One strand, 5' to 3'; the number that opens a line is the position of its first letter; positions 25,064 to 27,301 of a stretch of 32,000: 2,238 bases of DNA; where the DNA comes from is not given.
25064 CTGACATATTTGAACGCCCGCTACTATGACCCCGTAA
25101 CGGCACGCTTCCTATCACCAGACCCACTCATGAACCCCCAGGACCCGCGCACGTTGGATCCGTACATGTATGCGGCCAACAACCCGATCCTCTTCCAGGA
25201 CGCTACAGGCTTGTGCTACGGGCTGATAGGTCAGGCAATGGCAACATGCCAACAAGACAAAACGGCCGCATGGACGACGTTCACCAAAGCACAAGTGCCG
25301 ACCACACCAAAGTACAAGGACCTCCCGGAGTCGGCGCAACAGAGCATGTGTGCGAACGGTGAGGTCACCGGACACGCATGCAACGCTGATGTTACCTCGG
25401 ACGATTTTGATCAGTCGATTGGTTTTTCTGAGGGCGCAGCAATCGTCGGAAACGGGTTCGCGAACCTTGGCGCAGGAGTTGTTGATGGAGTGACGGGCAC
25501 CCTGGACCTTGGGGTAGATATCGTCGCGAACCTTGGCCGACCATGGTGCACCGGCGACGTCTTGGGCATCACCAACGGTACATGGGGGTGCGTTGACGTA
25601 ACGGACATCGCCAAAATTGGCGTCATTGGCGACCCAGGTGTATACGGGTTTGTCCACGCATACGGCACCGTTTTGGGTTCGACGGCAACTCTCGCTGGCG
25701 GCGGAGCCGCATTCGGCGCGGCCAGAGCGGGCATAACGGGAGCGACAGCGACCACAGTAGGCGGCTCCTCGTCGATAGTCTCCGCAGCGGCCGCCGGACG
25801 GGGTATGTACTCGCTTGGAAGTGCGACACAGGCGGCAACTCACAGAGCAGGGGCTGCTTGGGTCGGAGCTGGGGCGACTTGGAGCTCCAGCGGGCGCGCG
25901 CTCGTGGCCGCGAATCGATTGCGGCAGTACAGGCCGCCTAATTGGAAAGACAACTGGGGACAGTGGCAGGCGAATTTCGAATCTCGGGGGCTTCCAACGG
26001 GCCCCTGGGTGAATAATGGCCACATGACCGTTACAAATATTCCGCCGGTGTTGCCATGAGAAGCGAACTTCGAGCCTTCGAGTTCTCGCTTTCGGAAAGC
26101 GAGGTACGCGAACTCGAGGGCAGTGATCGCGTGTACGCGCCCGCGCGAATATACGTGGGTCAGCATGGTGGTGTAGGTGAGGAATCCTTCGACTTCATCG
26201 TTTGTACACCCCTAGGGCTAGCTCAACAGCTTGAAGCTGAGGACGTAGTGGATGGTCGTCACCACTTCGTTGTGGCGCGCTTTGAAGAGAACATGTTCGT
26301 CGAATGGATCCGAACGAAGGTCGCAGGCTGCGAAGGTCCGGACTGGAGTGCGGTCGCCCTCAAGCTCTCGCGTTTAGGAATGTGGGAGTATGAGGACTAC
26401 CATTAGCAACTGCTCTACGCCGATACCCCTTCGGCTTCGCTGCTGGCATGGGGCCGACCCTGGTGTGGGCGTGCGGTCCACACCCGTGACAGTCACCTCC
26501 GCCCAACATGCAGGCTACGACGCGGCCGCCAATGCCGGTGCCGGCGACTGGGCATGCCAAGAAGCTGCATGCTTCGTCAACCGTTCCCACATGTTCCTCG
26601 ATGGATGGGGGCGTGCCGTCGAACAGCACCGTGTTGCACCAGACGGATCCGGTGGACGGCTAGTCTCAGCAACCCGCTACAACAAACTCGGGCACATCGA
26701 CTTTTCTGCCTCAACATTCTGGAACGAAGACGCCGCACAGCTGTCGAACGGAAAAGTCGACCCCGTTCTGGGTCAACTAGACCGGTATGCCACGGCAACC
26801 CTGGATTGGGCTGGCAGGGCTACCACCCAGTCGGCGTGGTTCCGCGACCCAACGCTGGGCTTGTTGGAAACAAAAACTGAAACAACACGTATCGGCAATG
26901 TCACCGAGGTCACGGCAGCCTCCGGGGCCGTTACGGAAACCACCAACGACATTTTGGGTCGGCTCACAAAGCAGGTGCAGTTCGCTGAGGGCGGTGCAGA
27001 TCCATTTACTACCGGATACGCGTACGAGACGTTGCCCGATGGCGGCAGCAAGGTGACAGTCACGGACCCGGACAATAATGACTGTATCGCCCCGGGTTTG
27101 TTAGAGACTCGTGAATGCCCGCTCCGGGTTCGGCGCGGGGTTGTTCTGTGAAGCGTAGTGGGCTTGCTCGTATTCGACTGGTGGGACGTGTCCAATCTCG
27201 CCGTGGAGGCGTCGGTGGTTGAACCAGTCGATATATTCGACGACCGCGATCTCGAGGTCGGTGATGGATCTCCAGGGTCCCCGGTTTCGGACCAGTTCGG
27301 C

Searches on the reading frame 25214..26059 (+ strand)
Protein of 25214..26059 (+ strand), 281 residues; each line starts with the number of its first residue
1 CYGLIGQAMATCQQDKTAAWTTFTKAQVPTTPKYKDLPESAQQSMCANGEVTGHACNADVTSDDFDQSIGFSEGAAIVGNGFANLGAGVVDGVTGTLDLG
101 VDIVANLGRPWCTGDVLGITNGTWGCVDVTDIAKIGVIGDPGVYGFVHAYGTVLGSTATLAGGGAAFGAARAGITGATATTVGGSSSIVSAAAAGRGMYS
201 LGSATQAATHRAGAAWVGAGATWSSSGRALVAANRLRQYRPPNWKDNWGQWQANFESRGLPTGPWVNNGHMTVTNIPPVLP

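Call 55: search_protein_families(library=pfam, proteins=[window:25214-26059:+], max_evalue=1)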
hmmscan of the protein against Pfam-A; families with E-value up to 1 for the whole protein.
window:25214-26059:+ (281 aa): 0 families

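Call 58: search_protein_families(library=ncbifam, proteins=[window:25214-26059:+], max_evalue=1)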
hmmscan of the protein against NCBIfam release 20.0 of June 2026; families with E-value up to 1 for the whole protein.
window:25214-26059:+ (281 aa): 1 family
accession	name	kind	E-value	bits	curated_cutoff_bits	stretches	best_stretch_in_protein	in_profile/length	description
NF010449.0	PRK13875.1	subfamily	0.89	8.6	442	0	141-229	256-344/443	conjugal transfer protein TrbL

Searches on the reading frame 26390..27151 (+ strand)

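Call 9: search_protein_families(library=pfam, proteins=[window:26390-27151:+], max_evalue=0.01)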
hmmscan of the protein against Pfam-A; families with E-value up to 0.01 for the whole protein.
window:26390-27151:+ (253 aa): 0 families

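Call 55: search_protein_families(library=pfam, proteins=[window:26390-27151:+], max_evalue=1)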
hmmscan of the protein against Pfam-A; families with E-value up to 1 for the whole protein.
window:26390-27151:+ (253 aa): 2 families
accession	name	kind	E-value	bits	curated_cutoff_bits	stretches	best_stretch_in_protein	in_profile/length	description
PF20041.5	DUF6443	-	0.056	14.1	27.8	1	60-134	19-89/137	Domain of unknown function (DUF6443)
PF05593.20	RHS_repeat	-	0.094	13.6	22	1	169-199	5-34/38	RHS Repeat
